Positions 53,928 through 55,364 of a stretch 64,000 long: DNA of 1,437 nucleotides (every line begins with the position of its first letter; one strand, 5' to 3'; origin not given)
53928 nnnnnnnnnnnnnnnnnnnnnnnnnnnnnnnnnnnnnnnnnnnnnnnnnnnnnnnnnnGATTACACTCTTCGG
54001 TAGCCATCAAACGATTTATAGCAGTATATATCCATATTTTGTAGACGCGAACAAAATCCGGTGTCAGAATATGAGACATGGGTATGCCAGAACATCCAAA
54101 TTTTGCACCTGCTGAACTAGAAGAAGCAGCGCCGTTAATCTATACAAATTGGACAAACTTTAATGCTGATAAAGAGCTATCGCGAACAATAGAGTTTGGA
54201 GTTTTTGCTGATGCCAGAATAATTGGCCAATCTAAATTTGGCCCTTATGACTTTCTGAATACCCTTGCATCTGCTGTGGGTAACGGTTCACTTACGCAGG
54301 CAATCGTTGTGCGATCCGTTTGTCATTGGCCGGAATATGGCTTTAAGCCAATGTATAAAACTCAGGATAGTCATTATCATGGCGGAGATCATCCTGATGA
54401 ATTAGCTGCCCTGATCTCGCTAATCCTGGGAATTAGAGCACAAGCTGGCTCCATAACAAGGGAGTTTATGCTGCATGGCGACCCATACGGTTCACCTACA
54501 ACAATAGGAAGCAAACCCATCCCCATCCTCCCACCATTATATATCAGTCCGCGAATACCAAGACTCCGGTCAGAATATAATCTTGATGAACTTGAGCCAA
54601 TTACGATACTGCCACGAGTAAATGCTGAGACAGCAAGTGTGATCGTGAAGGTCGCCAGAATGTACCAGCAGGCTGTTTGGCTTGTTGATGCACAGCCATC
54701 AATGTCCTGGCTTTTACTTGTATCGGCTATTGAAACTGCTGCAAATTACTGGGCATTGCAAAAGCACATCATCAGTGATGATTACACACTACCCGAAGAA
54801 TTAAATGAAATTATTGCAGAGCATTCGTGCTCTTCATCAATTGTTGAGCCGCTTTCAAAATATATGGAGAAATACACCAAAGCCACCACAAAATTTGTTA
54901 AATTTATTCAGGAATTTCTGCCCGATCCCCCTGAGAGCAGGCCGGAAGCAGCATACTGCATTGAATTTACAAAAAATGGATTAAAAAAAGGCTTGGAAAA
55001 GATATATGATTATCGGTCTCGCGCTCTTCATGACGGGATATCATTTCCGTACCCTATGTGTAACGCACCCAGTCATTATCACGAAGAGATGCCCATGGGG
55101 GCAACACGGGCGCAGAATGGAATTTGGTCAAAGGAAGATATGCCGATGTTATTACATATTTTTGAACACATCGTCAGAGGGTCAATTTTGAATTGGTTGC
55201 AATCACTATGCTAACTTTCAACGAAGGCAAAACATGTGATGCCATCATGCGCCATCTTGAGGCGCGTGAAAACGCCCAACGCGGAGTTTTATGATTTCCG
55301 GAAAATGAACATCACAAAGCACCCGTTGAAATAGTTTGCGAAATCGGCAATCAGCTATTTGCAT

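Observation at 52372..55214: Divergent pair in the tRNA-Glu island: SEC-C + PD-(D/E)xK-like protein and a HEPN-like (R-x4-H) protein, a candidate uncharacterised defence module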

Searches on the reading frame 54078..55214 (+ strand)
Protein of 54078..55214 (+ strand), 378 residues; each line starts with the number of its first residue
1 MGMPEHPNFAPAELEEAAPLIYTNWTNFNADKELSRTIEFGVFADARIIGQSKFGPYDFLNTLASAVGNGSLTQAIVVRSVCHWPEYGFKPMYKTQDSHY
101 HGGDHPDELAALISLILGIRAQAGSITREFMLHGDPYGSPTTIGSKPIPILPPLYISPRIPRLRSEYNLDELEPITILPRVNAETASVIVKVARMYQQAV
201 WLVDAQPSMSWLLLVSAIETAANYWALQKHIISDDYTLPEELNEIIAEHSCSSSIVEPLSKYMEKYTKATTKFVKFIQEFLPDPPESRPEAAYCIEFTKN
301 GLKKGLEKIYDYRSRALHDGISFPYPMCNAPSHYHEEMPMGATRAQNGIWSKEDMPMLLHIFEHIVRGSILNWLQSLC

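Call 3: search_protein_families(library=pfam, proteins=[window:54078-55214:+], max_evalue=1)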
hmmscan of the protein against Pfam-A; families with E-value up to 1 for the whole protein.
window:54078-55214:+ (378 aa): 1 family
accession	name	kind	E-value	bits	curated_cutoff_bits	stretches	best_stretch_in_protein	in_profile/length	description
PF14188.11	DUF4311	-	0.15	12.3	27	1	52-85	32-65/212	Domain of unknown function (DUF4311)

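Call 4: search_protein_families(library=padloc, proteins=[window:54078-55214:+], max_evalue=1)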
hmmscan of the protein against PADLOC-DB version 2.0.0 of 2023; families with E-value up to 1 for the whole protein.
window:54078-55214:+ (378 aa): 0 families

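Call 5: search_protein_families(library=ncbifam, proteins=[window:54078-55214:+], max_evalue=1)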
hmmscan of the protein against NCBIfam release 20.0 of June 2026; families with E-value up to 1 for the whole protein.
window:54078-55214:+ (378 aa): 1 family
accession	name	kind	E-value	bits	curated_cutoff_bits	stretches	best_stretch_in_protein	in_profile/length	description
TIGR03580.1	EF_0832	hypoth_equivalog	0.2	11.1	301.1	1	53-86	56-89/257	conserved hypothetical protein EF_0832/AHA_3913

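Call 6: search_protein_families(library=phrogs, proteins=[window:54078-55214:+], max_evalue=1)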
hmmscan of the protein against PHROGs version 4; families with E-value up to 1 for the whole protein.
window:54078-55214:+ (378 aa): 0 families

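Call 7: search_solved_structures(query=window:54078-55214:+, max_evalue=10)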
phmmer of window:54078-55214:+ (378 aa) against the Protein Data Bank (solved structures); distinct sequences matched with E-value up to 10: 1.
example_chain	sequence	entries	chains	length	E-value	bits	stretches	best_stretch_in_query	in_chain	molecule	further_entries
5x24_A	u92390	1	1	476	1.3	11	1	270-337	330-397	Cytochrome P450 2C9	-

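Call 9: find_homologous_proteins(query=window:54078-55214:+)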
Query window:54078-55214:+ (378 aa): 212 proteins with E <= 0.001 among 2382 candidates; the best 120 are listed.
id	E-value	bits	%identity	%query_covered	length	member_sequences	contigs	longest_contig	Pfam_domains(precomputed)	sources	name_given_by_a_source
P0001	3.3e-258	874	100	99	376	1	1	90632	-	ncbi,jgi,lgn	-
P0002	1.1e-111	391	52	97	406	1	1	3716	-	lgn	-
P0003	1.5e-102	361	49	95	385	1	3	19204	-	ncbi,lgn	-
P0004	6.1e-102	359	47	95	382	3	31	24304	-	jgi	jgi:hypothetical protein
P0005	8.7e-98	346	46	97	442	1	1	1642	-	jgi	jgi:hypothetical protein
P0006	1.3e-97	345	47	97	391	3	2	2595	-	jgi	jgi:hypothetical protein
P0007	9.2e-89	316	44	96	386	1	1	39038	-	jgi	jgi:hypothetical protein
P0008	2.1e-86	308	45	96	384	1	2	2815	-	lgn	-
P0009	3.0e-84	301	42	96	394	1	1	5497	-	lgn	-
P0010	4.7e-84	301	41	94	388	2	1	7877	-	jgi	jgi:hypothetical protein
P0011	1.6e-81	292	43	94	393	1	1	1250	-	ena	-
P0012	3.0e-79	285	41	93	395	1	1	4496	-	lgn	-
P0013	1.1e-78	283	41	96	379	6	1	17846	-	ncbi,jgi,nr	ncbi:MAG: hypothetical protein C5S41_10540 [Candidatus Methanomarinus sp.]|nr:MAG: hypothetical prot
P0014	2.3e-76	275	39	95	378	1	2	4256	-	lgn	-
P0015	1.3e-75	273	55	62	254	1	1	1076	-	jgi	jgi:hypothetical protein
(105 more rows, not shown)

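Call 16: find_encoding_contigs(protein=P0001, flank=10000, max_places=3)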
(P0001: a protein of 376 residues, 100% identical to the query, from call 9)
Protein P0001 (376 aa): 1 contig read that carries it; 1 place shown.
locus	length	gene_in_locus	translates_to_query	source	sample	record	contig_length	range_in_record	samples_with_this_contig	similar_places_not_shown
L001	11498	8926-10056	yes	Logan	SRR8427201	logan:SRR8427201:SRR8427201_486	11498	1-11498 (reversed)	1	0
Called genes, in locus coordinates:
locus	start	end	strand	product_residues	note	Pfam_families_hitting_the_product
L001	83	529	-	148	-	-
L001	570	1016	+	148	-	PF01381:HTH_3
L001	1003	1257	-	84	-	-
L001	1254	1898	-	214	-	PF00765:Autoind_synth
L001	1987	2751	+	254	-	PF03472:Autoind_bind, PF00196:GerE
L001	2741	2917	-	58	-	-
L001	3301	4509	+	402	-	PF13356:Arm-DNA-bind_3, PF22022:Phage_int_M, PF00589:Phage_integrase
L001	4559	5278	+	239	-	-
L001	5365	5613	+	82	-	PF05930:Phage_AlpA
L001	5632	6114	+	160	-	-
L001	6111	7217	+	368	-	PF00589:Phage_integrase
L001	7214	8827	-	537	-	PF02810:SEC-C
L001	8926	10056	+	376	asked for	-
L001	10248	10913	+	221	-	-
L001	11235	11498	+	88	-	?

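Call 17: find_related_loci(query=A1, collection=genome_contigs, flank=10000)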
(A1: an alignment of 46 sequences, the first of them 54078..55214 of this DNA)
Query A1 (378 aa) in genome_contigs; peptide patterns used: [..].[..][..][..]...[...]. (x = any residue, [..] = any of these).
89 stretches matched a pattern; 81 encode a relative of the query (tblastn E <= 1e-3); the best 80 are kept; 80 distinct loci.
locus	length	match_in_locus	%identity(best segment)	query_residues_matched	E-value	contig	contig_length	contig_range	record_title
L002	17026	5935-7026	41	20-373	1e-81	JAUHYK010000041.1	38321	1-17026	MAG: Alphaproteobacteria bacterium isolate 3_bin.61 NODE_1470_length_38321_cov_1.235168, whole genome shotgun sequence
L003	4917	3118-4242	38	12-377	3e-74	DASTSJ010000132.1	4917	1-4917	MAG TPA_asm: Edaphobacter sp. isolate SMAG_U2277 k141_61263, whole genome shotgun sequence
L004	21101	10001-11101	40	24-377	5e-73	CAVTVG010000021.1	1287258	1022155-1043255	MAG: uncultured Alphaproteobacteria bacterium isolate MFD09368.bin.1.178 genome assembly, contig: contig_901, whole geno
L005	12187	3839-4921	38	15-373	7e-73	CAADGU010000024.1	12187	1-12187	uncultured Chloroflexi bacterium isolate CFX4.fa.gz genome assembly, contig: k127_651851, whole genome shotgun sequence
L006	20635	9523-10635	37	15-378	7e-73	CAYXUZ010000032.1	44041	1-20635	MAG TPA_asm: uncultured Ardenticatenaceae bacterium isolate binchicken_co179_187 genome assembly, contig: NODE_2377_leng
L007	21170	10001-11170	37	2-378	7e-72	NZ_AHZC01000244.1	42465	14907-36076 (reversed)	Rhizobium sp. PDO1-076 strain PDO-076 ctg31, whole genome shotgun sequence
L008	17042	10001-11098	36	12-376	8e-72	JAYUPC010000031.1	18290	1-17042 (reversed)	MAG: Sphingomonadales bacterium isolate GL106_DN_metabat_43 GL106_DN_metabat_43_30, whole genome shotgun sequence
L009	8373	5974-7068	39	18-377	4e-71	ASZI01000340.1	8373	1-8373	MAG: Osedax symbiont Rs2 5222_340, whole genome shotgun sequence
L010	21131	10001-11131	38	14-377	2e-70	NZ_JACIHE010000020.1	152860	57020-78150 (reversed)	Bradyrhizobium sp. cir1 Ga0394407_20, whole genome shotgun sequence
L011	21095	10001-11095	38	18-378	8e-70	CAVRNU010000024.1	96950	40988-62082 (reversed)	MAG: Bryobacterales bacterium isolate MFD01248.bin.1.14 genome assembly, contig: contig_24819, whole genome shotgun sequ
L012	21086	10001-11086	37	20-373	8e-69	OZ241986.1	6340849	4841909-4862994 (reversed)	MAG: Candidatus Latescibacterota bacterium isolate 0d522d25-140f-41b3-910f-d932058e053c genome assembly, chromosome: 1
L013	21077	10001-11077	36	24-375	4e-68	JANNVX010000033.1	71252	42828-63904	MAG: Deinococcales bacterium isolate VAR_34_metabat_433 VAR_34_k141_1142175, whole genome shotgun sequence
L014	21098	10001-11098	35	21-378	1e-67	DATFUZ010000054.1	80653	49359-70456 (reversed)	MAG TPA_asm: Gallionellaceae bacterium isolate SMAG_U9450 k141_10494, whole genome shotgun sequence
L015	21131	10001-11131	36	18-377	2e-67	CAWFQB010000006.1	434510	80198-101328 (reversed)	MAG: uncultured Chthonomonadaceae bacterium isolate MFD04580.bin.2.50 genome assembly, contig: contig_14446, whole genom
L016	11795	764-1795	36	39-376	5e-67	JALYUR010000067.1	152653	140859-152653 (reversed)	MAG: Vulcanimicrobiota bacterium isolate LAG bin22 SD1463-65_k127_238064, whole genome shotgun sequence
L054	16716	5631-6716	31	17-377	3e-50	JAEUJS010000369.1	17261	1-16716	MAG: Archangium sp. isolate new MAG-75 k141_2062321, whole genome shotgun sequence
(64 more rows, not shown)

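Call 20: predict_structure(alignment_id=A1)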
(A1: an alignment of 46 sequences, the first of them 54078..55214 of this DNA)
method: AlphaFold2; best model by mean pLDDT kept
length: 378 residues; sequences in the alignment: 46
mean_pLDDT: 89.4   pTM: 0.89
mean pLDDT of the five models: 89.4, 88.9, 88.8, 88.3, 87.2
residues with pLDDT >= 90: 277; 70-90: 55; 50-70: 44; < 50: 2
segments of 3 or more residues with pLDDT < 50: none
pLDDT, mean of each block of 10 residues (from residue 1): 58 70 96 95 95 98 70 95 72 67 88 98 96 94 86 90 95 97 95 97 97 98 90 60 87 84 80 96 96 95 97 96 96 89 93 96 98 96
secondary structure, 60 per line:
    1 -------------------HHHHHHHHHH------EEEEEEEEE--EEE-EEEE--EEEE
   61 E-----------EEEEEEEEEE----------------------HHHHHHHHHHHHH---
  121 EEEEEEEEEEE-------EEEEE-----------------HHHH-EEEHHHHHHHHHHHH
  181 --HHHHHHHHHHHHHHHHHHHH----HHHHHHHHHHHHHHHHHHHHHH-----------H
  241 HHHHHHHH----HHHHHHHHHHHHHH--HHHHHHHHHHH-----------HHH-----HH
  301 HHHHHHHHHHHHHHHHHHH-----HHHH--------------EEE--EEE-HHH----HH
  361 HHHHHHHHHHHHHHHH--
elements in order: H20-29 E36-44 E47-49 E51-54 E57-61 E73-82 H105-117 E121-131 E139-143 H161-164 E166-168 H169-180 H183-202 H207-228 H240-248 H253-266 H269-279 H299-319 H325-328 E343-345 E348-350 H359-376

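Call 24: fold_search(model_id=the predicted structure, library=pdb)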
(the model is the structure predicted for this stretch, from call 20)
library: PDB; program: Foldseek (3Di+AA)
matches with E <= 10: 23; with E <= 0.001: 0
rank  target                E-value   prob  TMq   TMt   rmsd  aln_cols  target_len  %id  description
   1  7sau_A                3.7e+00  0.03  0.11  0.16  16.7       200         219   12  Structure of GldLM, the proton-powered motor that drives Type IX protein secretion and gliding motility in Schleiferia (released 2022-03-23)
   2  7vwk_A                3.7e+00  0.01  0.07  0.09  13.7        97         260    9  The product template domain of AviM (released 2022-06-08)
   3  7eip                  4.3e+00  0.01  0.12  0.06  24.4       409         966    9  Crystal structure of ligand-free chondroitin ABC lyase I (released 2021-08-25)
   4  7zdr_D                4.6e+00  0.02  0.10  0.07  18.1       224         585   11  IF(apo/as isolated) conformation of CydDC mutant (H85A.C) in AMP-PNP(CydD) bound state (Dataset-16) (released 2023-04-19)
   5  9x2b_A                5.4e+00  0.01  0.07  0.02  16.0       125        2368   14  Cryo-EM structure of PsoA in apo state (PsoA-PKS-II) (released 2026-04-08)
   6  9soc_B                5.7e+00  0.01  0.09  0.13  17.3       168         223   15  Murine RanBP10-Twa1 complex (released 2026-02-18)
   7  6duw                  6.0e+00  0.02  0.12  0.19  16.1       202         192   10  Crystal structure of the alpha-N-catenin actin-binding domain H1 mutant (released 2018-12-19)
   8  4k1o                  6.0e+00  0.02  0.12  0.19  18.1       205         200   10  Crystal structure of the alphaN-catenin actin-binding domain (released 2013-05-01)
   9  7sau_B                6.0e+00  0.02  0.11  0.16  14.7       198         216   10  Structure of GldLM, the proton-powered motor that drives Type IX protein secretion and gliding motility in Schleiferia (released 2022-03-23)
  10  6dv1_B                6.6e+00  0.02  0.11  0.17  16.6       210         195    8  Crystal structure of the alpha-E-catenin actin-binding domain (released 2018-12-19)
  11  8rd2_B                6.6e+00  0.01  0.11  0.10  19.2       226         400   12  Trypanosoma brucei Invariant Surface Glycoprotein 75 (ISG75) (released 2024-02-14)
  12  5ady_6                7.0e+00  0.02  0.10  0.09  20.6       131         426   14  Cryo-EM structures of the 50S ribosome subunit bound with HflX (released 2015-10-14)
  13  7z0o_H                7.4e+00  0.02  0.11  0.21  11.0       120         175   10  Structure of transcription factor UAF in complex with TBP and 35S rRNA promoter DNA (released 2022-04-27)
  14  6dv1_A                7.4e+00  0.01  0.09  0.15  18.4       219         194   11  Crystal structure of the alpha-E-catenin actin-binding domain (released 2018-12-19)
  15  3nft                  7.4e+00  0.01  0.08  0.10  20.3       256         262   10  Near-atomic resolution analysis of BipD- A component of the type-III secretion system of Burkholderia pseudomallei (released 2010-07-14)
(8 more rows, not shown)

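Call 25: search_protein_families(library=pfam, alignment_id=A1, max_evalue=10)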
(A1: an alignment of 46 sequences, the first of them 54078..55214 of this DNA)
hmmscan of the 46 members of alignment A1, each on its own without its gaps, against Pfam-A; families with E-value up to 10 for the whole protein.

A. member 1, window:54078-55214:+ (378 aa): 1 family
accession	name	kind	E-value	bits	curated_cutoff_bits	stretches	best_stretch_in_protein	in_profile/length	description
PF14188.11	DUF4311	-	0.15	12.3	27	1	52-85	32-65/212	Domain of unknown function (DUF4311)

B. families by the number of members that match (of 46 scanned): 5 families
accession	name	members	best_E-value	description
PF13320.12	GH123_cat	1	0.0031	Glycoside hydrolase 123, catalytic domain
PF14188.11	DUF4311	1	0.15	Domain of unknown function (DUF4311)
PF17177.10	PPR_long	1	0.16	Pentacotripeptide-repeat region of PRORP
PF12512.13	DUF3717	1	0.2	Protein of unknown function (DUF3717)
PF23677.1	YnaL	1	0.2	Protein YnaL-like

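Call 27: search_solved_structures(query=A1, max_evalue=10)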
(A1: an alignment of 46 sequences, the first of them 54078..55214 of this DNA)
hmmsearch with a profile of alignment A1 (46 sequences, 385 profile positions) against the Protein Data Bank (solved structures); distinct sequences matched with E-value up to 10: 0.

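Call 29: search_protein_families(library=padloc, alignment_id=A1, max_evalue=10)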
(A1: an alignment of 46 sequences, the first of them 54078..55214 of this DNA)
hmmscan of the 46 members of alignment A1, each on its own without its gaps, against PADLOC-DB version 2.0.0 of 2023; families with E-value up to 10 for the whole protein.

A. member 1, window:54078-55214:+ (378 aa): 0 families

B. families by the number of members that match (of 46 scanned): 0 families

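Call 33: find_encoding_contigs(protein=P0003, flank=10000, max_places=3)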
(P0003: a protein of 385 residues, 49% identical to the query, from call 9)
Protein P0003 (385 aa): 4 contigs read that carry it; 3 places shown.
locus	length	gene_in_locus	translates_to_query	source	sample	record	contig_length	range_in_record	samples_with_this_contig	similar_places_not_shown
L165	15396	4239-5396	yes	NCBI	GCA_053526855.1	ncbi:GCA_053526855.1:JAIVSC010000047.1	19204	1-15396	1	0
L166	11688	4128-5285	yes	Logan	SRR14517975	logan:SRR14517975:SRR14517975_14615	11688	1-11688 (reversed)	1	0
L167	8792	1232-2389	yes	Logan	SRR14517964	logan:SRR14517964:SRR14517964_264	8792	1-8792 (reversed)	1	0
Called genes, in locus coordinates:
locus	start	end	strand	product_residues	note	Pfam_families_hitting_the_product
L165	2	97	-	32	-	?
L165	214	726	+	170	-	PF00589:Phage_integrase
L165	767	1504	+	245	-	PF24838:8xMP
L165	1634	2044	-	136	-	PF13527:Acetyltransf_9, PF00583:Acetyltransf_1, PF13508:Acetyltransf_7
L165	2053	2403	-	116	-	PF09857:YjhX_toxin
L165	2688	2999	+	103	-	PF01381:HTH_3 (faint)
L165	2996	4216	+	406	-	PF13657:Couple_hipA, PF07804:HipA_C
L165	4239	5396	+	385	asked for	-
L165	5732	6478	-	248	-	PF00121:TIM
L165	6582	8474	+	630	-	PF13623:SurA_N_2, PF13624:SurA_N_3, PF13145:Rotamase_2, PF00639:Rotamase (faint), PF13145:Rotamase_2 (weak)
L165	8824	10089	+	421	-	PF23894:LD_SV2 (faint), PF13576:Pentapeptide_3 (faint), PF25296:Decapeptide (faint), PF00805:Pentapeptide, PF13599:Pentapeptide_4, PF00805:Pentapeptide, PF13599:Pentapeptide_4, PF00805:Pentapeptide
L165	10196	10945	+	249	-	PF19069:DUF5765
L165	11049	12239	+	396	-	PF25917:BSH_RND, PF25954:Beta-barrel_RND_2 (faint), PF25973:BSH_CzcB (weak), PF25919:BSH_CusB (faint), PF25876:HH_MFP_RND, PF25944:Beta-barrel_RND, PF25967:RND-MFP_C, PF25989:YknX_C (weak)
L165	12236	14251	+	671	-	PF00005:ABC_tran, PF02463:SMC_N (weak), PF12704:MacB_PCD, PF02687:FtsX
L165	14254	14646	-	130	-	PF01381:HTH_3, PF12844:HTH_19 (weak), PF13560:HTH_31 (weak)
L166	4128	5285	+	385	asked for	-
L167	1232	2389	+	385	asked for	-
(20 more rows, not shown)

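Call 48: search_protein_representatives(alignment_id=A1)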
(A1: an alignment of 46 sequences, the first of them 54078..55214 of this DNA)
Query: 46 sequences, 385 profile positions. Proteins with E-value up to 0.001 (for the whole library): 1805; up to 1e-10: 1304; up to 1e-30: 866. The best 150 are listed.
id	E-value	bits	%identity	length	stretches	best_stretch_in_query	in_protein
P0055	1.7e-147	507.7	-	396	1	7-382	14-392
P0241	1.0e-142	492.0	-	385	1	6-380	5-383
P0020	3.6e-142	490.2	-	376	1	10-381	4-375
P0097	1.5e-140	484.9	-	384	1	11-382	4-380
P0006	3.5e-139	480.4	-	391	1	9-382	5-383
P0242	4.2e-139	480.1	-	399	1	8-379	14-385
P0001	9.4e-139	479.0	-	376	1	8-377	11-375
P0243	8.8e-138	475.8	-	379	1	7-377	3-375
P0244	3.4e-137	473.8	-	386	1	4-378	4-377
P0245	5.7e-137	473.1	-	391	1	9-379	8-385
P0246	8.1e-137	472.6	-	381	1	11-379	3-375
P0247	1.6e-136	471.6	-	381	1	10-381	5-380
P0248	2.5e-135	467.7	-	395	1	7-381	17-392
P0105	5.8e-135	466.5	-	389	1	6-378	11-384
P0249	2.5e-134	464.4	-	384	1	5-381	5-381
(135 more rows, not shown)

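Call 52: fold_search(model_id=the predicted structure, library=viral)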
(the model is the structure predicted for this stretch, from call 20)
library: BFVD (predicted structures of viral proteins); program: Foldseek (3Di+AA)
matches with E <= 10: 31; with E <= 0.001: 0
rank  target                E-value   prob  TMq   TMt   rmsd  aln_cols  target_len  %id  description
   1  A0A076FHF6            1.8e+00  0.02  0.11  0.09  15.9       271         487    8  Putative unsaturated glucuronyl hydrolase [Aureococcus anophagefferens virus]
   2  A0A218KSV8            2.8e+00  0.01  0.08  0.04  40.1       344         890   12  (no name in the UniProt tables at hand)
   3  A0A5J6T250            3.4e+00  0.05  0.09  0.10  13.7       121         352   12  FliI/YscN family ATPase [Aeromonas phage vB_AhyS-A18P4]
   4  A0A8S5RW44            3.4e+00  0.02  0.10  0.13  19.0       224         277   12  NikA, BACTERIAL CONJUGATION, RELAXASE, DNA [Siphoviridae sp. ctHip2]
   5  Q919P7                3.8e+00  0.02  0.11  0.11  16.8       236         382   10  Uncharacterized protein [Culex nigripalpus nucleopolyhedrovirus (isolate Florida/1997)]
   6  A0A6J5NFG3            4.2e+00  0.04  0.16  0.15  13.5       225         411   13  Acyltransferase [uncultured Caudovirales phage]
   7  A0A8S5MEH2            5.2e+00  0.03  0.09  0.13  18.1       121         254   14  Monokaryotic chloroplast 1 junction resolvase, DNA BINDING.86A [Siphoviridae sp. ctYh54]
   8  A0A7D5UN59            5.2e+00  0.01  0.10  0.11  15.3       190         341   13  (no name in the UniProt tables at hand)
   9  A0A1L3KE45            5.5e+00  0.01  0.09  0.06  24.2       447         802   11  (no name in the UniProt tables at hand)
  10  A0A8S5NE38            6.1e+00  0.01  0.08  0.16  13.7       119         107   13  Uncharacterized protein [Siphoviridae sp. ctHEr2]
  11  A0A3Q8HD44            6.5e+00  0.01  0.09  0.04  20.4       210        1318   13  (no name in the UniProt tables at hand)
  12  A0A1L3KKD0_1          6.8e+00  0.00  0.08  0.04  23.8       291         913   10  (no name in the UniProt tables at hand)
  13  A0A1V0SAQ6            7.2e+00  0.01  0.06  0.11  16.0       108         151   13  Uncharacterized protein [Catovirus CTV1]
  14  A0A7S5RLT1            7.6e+00  0.01  0.10  0.14  21.1       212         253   11  (no name in the UniProt tables at hand)
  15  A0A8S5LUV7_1          7.6e+00  0.01  0.09  0.05  17.5       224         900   12  Crystallin beta/gamma motif-containing protein [Podoviridae sp. ctrub15]
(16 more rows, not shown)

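Call 55: search_protein_families(library=pfam, alignment_id=A4, max_evalue=0.00001)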
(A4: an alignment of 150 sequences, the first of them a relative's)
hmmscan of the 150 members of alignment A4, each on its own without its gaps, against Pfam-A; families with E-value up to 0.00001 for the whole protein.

A. member 1, L002:5297-5815:+ (173 aa): 0 families

B. families by the number of members that match (of 150 scanned): 95 families (the first 25 are shown)
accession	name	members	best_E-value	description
PF04851.21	ResIII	3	1.5e-40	Type III restriction enzyme, res subunit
PF07505.17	DUF5131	2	4e-105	Protein of unknown function (DUF5131)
PF05685.18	Uma2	2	1.7e-36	Putative restriction endonuclease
PF20720.3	nSTAND3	2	1e-34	Novel STAND NTPase 3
PF00004.35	AAA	2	3.6e-24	ATPase family associated with various cellular activities (AAA)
PF00271.37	Helicase_C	2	8.7e-22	Helicase conserved C-terminal domain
PF01850.27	PIN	2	5.2e-15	PIN domain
PF00583.31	Acetyltransf_1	2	3.7e-12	Acetyltransferase (GNAT) family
PF00176.29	SNF2-rel_dom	2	2.7e-10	SNF2-related domain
PF02604.26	PhdYeFM_antitox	2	9.3e-10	Antitoxin Phd_YefM, type II toxin-antitoxin system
PF13091.12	PLDc_2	2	4.5e-09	PLD-like domain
PF01695.23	IstB_IS21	2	1.1e-07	IstB-like ATP binding protein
PF20581.3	DUF6785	1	7.4e-106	Family of unknown function (DUF6785)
PF13871.12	Helicase_C_4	1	5e-96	C-terminal domain on Strawberry notch homologue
PF00496.27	SBP_bac_5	1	4.2e-77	Bacterial extracellular solute-binding proteins, family 5 Middle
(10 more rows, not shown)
